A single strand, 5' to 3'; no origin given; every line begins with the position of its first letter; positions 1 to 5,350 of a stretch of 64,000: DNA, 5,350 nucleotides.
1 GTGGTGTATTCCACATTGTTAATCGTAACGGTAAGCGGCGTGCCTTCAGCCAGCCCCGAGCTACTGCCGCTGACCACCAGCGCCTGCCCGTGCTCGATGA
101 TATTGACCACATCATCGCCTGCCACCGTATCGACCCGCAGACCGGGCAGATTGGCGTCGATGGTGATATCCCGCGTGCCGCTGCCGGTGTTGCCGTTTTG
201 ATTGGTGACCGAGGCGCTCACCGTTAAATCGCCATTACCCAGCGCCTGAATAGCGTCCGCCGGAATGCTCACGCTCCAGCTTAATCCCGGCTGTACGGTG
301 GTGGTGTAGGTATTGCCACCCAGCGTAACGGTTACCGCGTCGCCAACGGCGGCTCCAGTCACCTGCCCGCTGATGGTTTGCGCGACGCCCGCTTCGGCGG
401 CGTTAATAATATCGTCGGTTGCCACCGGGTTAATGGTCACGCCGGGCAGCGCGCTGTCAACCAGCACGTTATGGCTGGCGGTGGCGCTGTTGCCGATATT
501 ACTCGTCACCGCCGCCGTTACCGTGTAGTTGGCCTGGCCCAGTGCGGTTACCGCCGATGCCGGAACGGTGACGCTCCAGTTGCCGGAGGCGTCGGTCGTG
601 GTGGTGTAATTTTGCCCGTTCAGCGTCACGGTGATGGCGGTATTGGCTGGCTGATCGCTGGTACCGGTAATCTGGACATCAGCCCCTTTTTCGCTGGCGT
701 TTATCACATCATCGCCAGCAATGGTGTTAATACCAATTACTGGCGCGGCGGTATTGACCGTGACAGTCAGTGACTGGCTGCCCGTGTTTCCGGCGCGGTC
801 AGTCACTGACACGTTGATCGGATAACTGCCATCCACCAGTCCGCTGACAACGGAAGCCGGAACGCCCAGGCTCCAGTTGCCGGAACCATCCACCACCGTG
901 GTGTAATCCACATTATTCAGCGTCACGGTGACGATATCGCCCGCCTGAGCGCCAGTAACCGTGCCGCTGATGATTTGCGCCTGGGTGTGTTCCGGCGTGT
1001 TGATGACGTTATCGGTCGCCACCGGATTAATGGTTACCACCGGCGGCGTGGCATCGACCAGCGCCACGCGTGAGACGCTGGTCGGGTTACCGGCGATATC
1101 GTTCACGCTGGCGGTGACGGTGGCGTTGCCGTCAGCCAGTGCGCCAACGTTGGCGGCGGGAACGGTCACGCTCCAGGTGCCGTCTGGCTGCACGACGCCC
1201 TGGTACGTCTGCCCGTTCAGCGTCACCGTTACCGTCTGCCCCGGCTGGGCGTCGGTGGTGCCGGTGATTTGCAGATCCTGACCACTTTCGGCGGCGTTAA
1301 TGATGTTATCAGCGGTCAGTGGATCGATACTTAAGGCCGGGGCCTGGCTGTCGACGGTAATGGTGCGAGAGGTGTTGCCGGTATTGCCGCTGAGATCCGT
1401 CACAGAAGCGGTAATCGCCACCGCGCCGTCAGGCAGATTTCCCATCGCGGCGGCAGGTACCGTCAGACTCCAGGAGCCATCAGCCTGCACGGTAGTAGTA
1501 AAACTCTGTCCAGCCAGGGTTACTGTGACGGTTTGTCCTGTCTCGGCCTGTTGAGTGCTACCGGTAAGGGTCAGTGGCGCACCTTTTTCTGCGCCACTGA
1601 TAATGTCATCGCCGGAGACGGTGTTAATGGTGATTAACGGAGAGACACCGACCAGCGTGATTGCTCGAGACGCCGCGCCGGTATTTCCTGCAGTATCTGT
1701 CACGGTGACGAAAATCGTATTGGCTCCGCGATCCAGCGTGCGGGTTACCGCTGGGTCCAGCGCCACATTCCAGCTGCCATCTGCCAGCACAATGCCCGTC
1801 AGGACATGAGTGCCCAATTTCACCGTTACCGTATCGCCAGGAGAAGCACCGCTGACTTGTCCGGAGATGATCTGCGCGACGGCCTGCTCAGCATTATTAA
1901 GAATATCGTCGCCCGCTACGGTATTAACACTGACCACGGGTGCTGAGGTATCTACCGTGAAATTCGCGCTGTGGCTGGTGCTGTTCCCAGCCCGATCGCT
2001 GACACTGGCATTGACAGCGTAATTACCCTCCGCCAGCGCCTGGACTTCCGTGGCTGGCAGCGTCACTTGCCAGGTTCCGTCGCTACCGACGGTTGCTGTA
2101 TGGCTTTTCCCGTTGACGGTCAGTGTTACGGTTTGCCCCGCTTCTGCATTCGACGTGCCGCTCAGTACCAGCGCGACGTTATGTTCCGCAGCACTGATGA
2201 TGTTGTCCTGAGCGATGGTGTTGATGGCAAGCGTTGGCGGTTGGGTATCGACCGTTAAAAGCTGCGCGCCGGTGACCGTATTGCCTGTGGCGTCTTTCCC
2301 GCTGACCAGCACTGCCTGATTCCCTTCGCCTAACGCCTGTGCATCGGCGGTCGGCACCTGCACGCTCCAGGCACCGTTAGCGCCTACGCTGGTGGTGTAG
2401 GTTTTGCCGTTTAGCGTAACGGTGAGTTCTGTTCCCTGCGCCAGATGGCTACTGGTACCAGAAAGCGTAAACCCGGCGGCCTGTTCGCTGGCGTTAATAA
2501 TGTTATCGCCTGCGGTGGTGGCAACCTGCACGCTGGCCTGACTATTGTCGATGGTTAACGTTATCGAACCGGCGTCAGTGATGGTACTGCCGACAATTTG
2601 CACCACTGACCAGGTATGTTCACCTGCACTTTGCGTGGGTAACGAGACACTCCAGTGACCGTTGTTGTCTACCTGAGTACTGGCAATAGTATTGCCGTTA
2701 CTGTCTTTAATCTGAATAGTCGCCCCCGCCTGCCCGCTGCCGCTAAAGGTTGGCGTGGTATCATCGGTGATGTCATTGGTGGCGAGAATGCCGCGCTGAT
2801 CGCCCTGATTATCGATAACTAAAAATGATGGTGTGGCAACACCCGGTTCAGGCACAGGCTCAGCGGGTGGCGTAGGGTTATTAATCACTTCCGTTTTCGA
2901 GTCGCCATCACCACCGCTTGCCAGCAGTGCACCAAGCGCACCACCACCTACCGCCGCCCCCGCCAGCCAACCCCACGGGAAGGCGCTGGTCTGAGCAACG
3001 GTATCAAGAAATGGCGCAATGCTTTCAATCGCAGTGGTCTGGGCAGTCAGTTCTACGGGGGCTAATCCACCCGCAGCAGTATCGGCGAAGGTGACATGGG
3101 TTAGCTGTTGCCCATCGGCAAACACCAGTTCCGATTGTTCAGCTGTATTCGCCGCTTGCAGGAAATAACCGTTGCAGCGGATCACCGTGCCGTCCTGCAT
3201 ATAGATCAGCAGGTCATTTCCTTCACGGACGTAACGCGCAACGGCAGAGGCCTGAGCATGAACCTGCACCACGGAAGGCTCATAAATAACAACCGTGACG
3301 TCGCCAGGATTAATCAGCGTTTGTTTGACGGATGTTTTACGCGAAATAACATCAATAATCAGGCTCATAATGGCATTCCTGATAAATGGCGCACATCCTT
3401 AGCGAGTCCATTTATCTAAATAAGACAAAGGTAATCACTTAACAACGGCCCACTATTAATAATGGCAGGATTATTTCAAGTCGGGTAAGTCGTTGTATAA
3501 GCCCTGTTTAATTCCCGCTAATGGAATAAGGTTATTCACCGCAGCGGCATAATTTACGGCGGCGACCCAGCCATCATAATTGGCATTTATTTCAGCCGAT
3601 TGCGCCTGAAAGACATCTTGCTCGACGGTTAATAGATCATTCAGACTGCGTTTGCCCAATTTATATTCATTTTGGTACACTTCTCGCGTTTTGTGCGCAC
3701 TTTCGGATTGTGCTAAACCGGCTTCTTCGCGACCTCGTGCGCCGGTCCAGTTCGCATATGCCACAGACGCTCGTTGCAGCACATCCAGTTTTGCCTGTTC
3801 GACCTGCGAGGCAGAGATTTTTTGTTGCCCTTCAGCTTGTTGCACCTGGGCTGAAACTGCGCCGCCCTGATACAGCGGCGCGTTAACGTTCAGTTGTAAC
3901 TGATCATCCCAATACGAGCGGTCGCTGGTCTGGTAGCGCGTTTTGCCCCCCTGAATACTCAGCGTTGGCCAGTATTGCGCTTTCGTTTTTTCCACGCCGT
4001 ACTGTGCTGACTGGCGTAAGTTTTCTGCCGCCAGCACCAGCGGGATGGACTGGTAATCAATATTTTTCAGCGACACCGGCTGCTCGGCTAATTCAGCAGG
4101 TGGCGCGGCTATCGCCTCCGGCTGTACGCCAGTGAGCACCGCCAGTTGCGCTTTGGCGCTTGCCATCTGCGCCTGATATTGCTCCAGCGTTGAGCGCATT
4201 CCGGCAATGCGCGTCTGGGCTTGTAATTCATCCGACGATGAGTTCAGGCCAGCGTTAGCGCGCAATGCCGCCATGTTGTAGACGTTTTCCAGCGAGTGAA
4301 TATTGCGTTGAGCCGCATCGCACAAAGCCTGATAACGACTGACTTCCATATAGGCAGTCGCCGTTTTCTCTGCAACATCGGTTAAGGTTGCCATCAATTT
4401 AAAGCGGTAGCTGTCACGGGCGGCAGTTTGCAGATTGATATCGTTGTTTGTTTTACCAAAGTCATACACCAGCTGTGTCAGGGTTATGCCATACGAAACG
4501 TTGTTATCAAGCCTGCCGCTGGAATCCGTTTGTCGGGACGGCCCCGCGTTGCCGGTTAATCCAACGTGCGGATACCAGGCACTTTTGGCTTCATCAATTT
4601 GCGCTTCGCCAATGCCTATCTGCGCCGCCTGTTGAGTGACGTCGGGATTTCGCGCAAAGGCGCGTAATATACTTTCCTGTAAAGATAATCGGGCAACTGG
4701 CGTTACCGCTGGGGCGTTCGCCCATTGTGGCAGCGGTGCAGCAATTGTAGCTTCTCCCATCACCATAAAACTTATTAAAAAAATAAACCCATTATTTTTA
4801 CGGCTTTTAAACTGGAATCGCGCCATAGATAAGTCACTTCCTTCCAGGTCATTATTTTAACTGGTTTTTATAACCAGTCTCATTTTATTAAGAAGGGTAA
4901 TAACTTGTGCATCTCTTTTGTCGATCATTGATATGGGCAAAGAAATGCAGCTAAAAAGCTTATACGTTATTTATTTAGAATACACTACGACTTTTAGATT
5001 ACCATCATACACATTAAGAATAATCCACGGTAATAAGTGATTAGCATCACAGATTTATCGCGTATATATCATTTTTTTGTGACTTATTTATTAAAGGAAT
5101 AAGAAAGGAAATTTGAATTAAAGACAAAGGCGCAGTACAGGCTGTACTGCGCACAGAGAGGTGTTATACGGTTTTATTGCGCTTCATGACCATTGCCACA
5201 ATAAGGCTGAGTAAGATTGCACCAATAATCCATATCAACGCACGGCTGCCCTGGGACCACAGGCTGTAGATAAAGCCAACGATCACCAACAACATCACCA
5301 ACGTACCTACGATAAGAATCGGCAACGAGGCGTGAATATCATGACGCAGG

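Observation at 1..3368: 5' end of a giant tandem-repeat Ig-like adhesin gene that runs off the window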

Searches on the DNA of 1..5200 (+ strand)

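Call 3: search_dna_similar(query=window:1-5200:+, collection=ecoli_genomes, mode=near, max_rows=25)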
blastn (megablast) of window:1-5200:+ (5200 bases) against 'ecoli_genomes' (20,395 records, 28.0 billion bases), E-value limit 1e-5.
Records with a match: 5420; places in all: 6367; records where one place covers at least 80% of the query: 957.
Genomes with a match: 5420 of 5426; with a place that covers at least 80% of the query: 957. Places per genome that has any: lowest 1, median 1, highest 4. On chromosomes: 6365 places; on plasmids: 2.
Best place of each record, by identity: 95-99% 5173; 90-95% 238; 80-90% 9.
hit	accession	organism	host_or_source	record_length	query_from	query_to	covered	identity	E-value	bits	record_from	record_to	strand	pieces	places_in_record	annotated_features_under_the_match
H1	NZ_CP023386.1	Escherichia coli strain 1190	canine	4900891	1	5200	100%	98.1%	0e+0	9049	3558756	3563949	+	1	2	siiEA: BapA-related adhesin SiiEA | TolC family outer membrane protein | ybaT: APC family permease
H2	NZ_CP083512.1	Escherichia coli strain elppa4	Homo sapiens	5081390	1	5200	100%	98.1%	0e+0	9049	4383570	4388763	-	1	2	siiEA: BapA-related adhesin SiiEA | TolC family outer membrane protein | ybaT: APC family permease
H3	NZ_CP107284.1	Escherichia coli strain SW4848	Water from a lake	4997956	1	5200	100%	98.1%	0e+0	9049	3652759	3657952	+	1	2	siiEA: BapA-related adhesin SiiEA | TolC family outer membrane protein | ybaT: APC family permease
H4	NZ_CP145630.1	Escherichia coli strain S1-SRL-01-C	Homo sapiens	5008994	1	5200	100%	98.1%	0e+0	9049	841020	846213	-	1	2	siiEA: BapA-related adhesin SiiEA | TolC family outer membrane protein | ybaT: APC family permease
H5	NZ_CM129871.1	Escherichia coli strain PCP07014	seawater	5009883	1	5200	100%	98.1%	0e+0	9049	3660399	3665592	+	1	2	siiEA: BapA-related adhesin SiiEA | TolC family outer membrane protein | ybaT: APC family permease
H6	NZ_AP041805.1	Escherichia coli O166:H15 strain JNE070796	Homo sapiens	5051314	1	5200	100%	98.1%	0e+0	9049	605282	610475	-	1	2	siiEA: BapA-related adhesin SiiEA | TolC family outer membrane protein | ybaT: APC family permease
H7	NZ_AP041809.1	Escherichia coli O166:H15 strain JNE21-003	Homo sapiens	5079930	1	5200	100%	98.1%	0e+0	9049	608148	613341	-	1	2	siiEA: BapA-related adhesin SiiEA | TolC family outer membrane protein | ybaT: APC family permease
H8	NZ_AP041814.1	Escherichia coli O166:H15 strain JNE21-009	Homo sapiens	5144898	1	5200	100%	98.1%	0e+0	9049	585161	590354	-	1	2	siiEA: BapA-related adhesin SiiEA | TolC family outer membrane protein | ybaT: APC family permease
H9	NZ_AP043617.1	Escherichia coli strain AST20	Homo sapiens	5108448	1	5200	100%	98.1%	0e+0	9049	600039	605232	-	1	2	siiEA: BapA-related adhesin SiiEA | TolC family outer membrane protein | ybaT: APC family permease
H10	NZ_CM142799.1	Escherichia coli strain GPEC874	chicken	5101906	1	5200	100%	98.1%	0e+0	9049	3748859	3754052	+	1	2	siiEA: BapA-related adhesin SiiEA | TolC family outer membrane protein | ybaT: APC family permease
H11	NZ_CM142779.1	Escherichia coli strain GPEC1337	chicken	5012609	1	5200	100%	98.1%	0e+0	9049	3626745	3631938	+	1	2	siiEA: BapA-related adhesin SiiEA | TolC family outer membrane protein | ybaT: APC family permease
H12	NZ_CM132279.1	Escherichia coli strain 19AR0646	Homo sapiens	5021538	1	5200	100%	98.1%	0e+0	9049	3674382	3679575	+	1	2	siiEA: BapA-related adhesin SiiEA | TolC family outer membrane protein | ybaT: APC family permease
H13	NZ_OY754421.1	Escherichia coli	-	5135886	1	5200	100%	98.1%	0e+0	9049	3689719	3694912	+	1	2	siiEA: BapA-related adhesin SiiEA | TolC family outer membrane protein | ybaT: APC family permease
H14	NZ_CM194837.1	Escherichia coli strain MS1685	Gallus gallus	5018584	1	5200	100%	98.1%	0e+0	9049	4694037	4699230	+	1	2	siiEA: BapA-related adhesin SiiEA | TolC family outer membrane protein | ybaT: APC family permease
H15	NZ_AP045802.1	Escherichia coli strain 23CRST032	Homo sapiens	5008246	1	5200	100%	98.1%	0e+0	9049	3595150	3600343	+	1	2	siiEA: BapA-related adhesin SiiEA | TolC family outer membrane protein | ybaT: APC family permease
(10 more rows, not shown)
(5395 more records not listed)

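Call 6: get_annotated_region(hit=H1, flank=20000)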
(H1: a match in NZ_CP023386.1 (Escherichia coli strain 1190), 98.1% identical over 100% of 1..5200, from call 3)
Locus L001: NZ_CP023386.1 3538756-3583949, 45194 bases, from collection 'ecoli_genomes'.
description: Escherichia coli strain 1190 chromosome, complete genome
organism: Escherichia coli strain 1190 (NCBI taxid 562)
replicon: chromosome; assembly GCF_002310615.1
host: canine; source: missing; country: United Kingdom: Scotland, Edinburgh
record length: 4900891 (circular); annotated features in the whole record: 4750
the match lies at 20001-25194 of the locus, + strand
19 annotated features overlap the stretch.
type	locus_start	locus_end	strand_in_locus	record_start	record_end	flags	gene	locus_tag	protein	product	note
CDS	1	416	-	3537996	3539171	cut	-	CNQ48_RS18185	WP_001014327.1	HlyD family type I secretion periplasmic adaptor subunit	-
CDS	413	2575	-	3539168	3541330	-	-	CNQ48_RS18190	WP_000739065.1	type I secretion system permease/ATPase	-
CDS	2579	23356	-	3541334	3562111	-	siiEA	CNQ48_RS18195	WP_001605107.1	BapA-related adhesin SiiEA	-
CDS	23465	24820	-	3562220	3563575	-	-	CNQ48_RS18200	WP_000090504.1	TolC family outer membrane protein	-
CDS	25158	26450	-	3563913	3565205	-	ybaT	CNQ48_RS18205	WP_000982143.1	APC family permease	-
CDS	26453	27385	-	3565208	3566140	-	glsA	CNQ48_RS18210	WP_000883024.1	glutaminase A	-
CDS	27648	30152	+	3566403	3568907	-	copA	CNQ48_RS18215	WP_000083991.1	copper-exporting P-type ATPase CopA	-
CDS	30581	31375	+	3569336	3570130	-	ybaP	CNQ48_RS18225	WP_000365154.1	TraB/GumN family protein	-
CDS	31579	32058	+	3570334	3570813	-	ybaK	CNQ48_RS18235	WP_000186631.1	Cys-tRNA(Pro)/Cys-tRNA(Cys) deacylase YbaK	-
CDS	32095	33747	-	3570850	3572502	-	ushA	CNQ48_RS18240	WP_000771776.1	bifunctional UDP-sugar hydrolase/5'-nucleotidase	-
CDS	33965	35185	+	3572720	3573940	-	fsr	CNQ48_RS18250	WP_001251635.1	fosmidomycin MFS transporter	-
CDS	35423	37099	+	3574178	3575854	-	ybaL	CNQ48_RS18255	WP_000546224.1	YbaL family putative K(+) efflux transporter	-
CDS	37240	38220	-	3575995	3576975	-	-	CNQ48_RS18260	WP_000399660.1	IS110-like element IS621 family transposase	-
CDS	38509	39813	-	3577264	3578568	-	gsk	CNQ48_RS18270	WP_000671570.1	inosine/guanosine kinase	-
CDS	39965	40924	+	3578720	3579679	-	aes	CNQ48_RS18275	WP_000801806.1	acetyl esterase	-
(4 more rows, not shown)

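Call 16: search_dna_similar(query=window:1-3470:+, collection=ecoli_genomes, mode=near, rows=spread, max_rows=30)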
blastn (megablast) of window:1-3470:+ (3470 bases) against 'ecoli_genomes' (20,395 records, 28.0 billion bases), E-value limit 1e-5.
Records with a match: 959; places in all: 1905; records where one place covers at least 80% of the query: 957.
Genomes with a match: 959 of 5426; with a place that covers at least 80% of the query: 957. Places per genome that has any: lowest 1, median 2, highest 4. On chromosomes: 1905 places; on plasmids: 0.
Best place of each record, by identity: 95-99% 493; 90-95% 453; 80-90% 13.
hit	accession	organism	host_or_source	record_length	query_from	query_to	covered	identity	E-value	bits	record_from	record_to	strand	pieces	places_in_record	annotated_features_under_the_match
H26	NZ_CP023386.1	Escherichia coli strain 1190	canine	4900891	1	3470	100%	97.8%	0e+0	5971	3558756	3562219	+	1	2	siiEA: BapA-related adhesin SiiEA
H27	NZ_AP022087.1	Escherichia coli strain WP4-S18-ESBL-07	-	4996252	1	3470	100%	95.9%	0e+0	5622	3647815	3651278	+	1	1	siiEA: BapA-related adhesin SiiEA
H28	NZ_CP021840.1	Escherichia coli strain EC974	Homo sapiens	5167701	1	3470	100%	95.7%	0e+0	5566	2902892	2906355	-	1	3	siiEA: BapA-related adhesin SiiEA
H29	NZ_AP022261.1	Escherichia coli strain WP8-S18-ESBL-07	-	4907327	1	3470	100%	95.3%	0e+0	5500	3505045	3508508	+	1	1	siiEA: BapA-related adhesin SiiEA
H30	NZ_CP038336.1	Escherichia coli O157:H7 strain LSU61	Deer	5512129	1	3470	100%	95.2%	0e+0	5483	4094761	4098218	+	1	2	siiEA: BapA-related adhesin SiiEA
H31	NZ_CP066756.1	Escherichia coli O157:H7 strain ECP19-798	missing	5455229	1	3470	100%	95.2%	0e+0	5478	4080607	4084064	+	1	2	siiEA: BapA-related adhesin SiiEA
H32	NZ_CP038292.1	Escherichia coli O157:H7 strain TB21-1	cattle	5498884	1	3470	100%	95.2%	0e+0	5478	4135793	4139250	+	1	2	siiEA: BapA-related adhesin SiiEA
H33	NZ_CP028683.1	Escherichia coli strain 112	cattle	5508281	1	3470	100%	95.2%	0e+0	5478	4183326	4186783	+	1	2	siiEA: BapA-related adhesin SiiEA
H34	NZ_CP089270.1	Escherichia coli O157:H7 strain M1300706002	Homo sapiens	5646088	1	3470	100%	95.2%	0e+0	5478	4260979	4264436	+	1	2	siiEA: BapA-related adhesin SiiEA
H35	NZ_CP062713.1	Escherichia coli O157:H7 strain Z1830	Bovine Faeces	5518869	1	3470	100%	95.2%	0e+0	5478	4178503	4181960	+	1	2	siiEA: BapA-related adhesin SiiEA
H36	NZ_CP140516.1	Escherichia coli strain PNUSAE151638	Homo sapiens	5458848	1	3470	100%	95.2%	0e+0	5478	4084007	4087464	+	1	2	siiEA: BapA-related adhesin SiiEA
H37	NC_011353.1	Escherichia coli O157:H7 str. EC4115 strain EC4115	-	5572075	1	3470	100%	95.2%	0e+0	5472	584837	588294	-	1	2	siiEA: BapA-related adhesin SiiEA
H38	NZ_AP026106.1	Escherichia coli strain CEC01311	Homo sapiens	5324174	1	3470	100%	95.2%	0e+0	5472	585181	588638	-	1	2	siiEA: BapA-related adhesin SiiEA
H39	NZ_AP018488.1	Escherichia coli O157:H7 strain PV15-279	Homo sapiens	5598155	1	3470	100%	95.2%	0e+0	5467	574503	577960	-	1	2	siiEA: BapA-related adhesin SiiEA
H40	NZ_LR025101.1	Escherichia coli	-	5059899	1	3470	100%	95.1%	0e+0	5467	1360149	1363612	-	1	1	siiEA: BapA-related adhesin SiiEA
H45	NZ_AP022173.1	Escherichia coli strain WP7-S17-ESBL-01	-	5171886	1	3470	100%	94.5%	0e+0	5345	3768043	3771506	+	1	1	siiEA: BapA-related adhesin SiiEA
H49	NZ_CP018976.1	Escherichia coli strain Ecol_545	Homo sapiens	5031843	1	3470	100%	93.5%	0e+0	5153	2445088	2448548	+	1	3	siiEA: BapA-related adhesin SiiEA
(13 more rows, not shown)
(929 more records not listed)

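Call 34: get_annotated_region(hit=H37, flank=20000)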
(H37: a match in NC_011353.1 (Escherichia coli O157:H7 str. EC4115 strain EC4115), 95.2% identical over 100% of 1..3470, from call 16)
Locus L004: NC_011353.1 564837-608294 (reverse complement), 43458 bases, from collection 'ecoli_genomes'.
description: Escherichia coli O157:H7 str. EC4115, complete sequence
organism: Escherichia coli O157:H7 str. EC4115 strain EC4115 (NCBI taxid 444450)
replicon: chromosome; assembly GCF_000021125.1
host: -; source: -; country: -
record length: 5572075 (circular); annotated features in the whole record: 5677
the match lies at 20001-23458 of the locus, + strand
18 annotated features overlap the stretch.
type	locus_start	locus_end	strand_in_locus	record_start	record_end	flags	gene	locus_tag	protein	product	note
CDS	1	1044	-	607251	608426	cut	-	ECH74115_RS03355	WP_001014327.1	HlyD family type I secretion periplasmic adaptor subunit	-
CDS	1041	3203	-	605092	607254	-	-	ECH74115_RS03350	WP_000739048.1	type I secretion system permease/ATPase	-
CDS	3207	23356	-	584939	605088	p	siiEA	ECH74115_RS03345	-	BapA-related adhesin SiiEA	frameshifted; internal stop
CDS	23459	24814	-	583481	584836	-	-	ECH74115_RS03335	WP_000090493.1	TolC family outer membrane protein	-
CDS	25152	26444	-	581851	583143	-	ybaT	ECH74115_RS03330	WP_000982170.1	APC family permease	-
CDS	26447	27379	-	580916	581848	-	glsA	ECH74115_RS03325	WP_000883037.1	glutaminase A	-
CDS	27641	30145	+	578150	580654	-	copA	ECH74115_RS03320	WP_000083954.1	copper-exporting P-type ATPase CopA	-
CDS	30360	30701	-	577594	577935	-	ybaQ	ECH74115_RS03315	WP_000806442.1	HigA family addiction module antitoxin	-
CDS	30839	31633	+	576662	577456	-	ybaP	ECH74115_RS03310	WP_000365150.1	TraB/GumN family protein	-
CDS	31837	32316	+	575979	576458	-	ybaK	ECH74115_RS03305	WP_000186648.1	Cys-tRNA(Pro)/Cys-tRNA(Cys) deacylase YbaK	-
CDS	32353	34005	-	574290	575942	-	ushA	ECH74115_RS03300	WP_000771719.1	bifunctional UDP-sugar hydrolase/5'-nucleotidase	-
CDS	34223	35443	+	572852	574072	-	fsr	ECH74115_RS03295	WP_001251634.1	fosmidomycin MFS transporter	-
CDS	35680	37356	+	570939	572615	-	ybaL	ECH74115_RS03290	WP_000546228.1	YbaL family putative K(+) efflux transporter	-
CDS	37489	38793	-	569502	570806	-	gsk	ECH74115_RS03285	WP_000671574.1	inosine/guanosine kinase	-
CDS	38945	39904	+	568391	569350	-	aes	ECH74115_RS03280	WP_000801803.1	acetyl esterase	-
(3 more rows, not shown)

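Call 37: get_annotated_region(hit=H28, flank=20000)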
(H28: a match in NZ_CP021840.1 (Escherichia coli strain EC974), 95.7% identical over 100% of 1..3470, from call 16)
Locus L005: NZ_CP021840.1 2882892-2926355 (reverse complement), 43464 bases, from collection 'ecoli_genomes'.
description: Escherichia coli strain EC974 chromosome, complete genome
organism: Escherichia coli strain EC974 (NCBI taxid 562)
replicon: chromosome; assembly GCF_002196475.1
host: Homo sapiens; source: urine; urinary tract infection; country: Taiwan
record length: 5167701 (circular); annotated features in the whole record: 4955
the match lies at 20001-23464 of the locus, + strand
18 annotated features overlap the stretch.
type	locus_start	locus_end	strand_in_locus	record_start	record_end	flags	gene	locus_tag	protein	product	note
CDS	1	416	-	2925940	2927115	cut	-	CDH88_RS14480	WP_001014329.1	HlyD family type I secretion periplasmic adaptor subunit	-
CDS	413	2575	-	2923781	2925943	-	-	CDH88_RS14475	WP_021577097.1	type I secretion system permease/ATPase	-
CDS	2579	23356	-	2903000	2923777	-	siiEA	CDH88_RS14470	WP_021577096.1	BapA-related adhesin SiiEA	-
CDS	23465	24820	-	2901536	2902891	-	-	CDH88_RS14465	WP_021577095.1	TolC family outer membrane protein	-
CDS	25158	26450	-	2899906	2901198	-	ybaT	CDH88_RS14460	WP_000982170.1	APC family permease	-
CDS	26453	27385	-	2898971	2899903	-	glsA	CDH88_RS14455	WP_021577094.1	glutaminase A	-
CDS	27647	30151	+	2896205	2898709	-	copA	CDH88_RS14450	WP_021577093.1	copper-exporting P-type ATPase CopA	-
CDS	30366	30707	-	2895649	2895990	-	ybaQ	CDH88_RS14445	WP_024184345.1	HigA family addiction module antitoxin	-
CDS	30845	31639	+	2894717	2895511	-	ybaP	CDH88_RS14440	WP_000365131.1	TraB/GumN family protein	-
CDS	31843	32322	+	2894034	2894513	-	ybaK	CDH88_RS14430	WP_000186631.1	Cys-tRNA(Pro)/Cys-tRNA(Cys) deacylase YbaK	-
CDS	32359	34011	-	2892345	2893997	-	ushA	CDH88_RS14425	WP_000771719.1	bifunctional UDP-sugar hydrolase/5'-nucleotidase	-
CDS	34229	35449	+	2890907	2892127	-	fsr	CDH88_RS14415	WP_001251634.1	fosmidomycin MFS transporter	-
CDS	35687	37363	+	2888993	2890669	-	ybaL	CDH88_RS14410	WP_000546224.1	YbaL family putative K(+) efflux transporter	-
CDS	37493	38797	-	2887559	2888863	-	gsk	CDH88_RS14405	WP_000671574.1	inosine/guanosine kinase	-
CDS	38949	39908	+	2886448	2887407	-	aes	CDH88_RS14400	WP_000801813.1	acetyl esterase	-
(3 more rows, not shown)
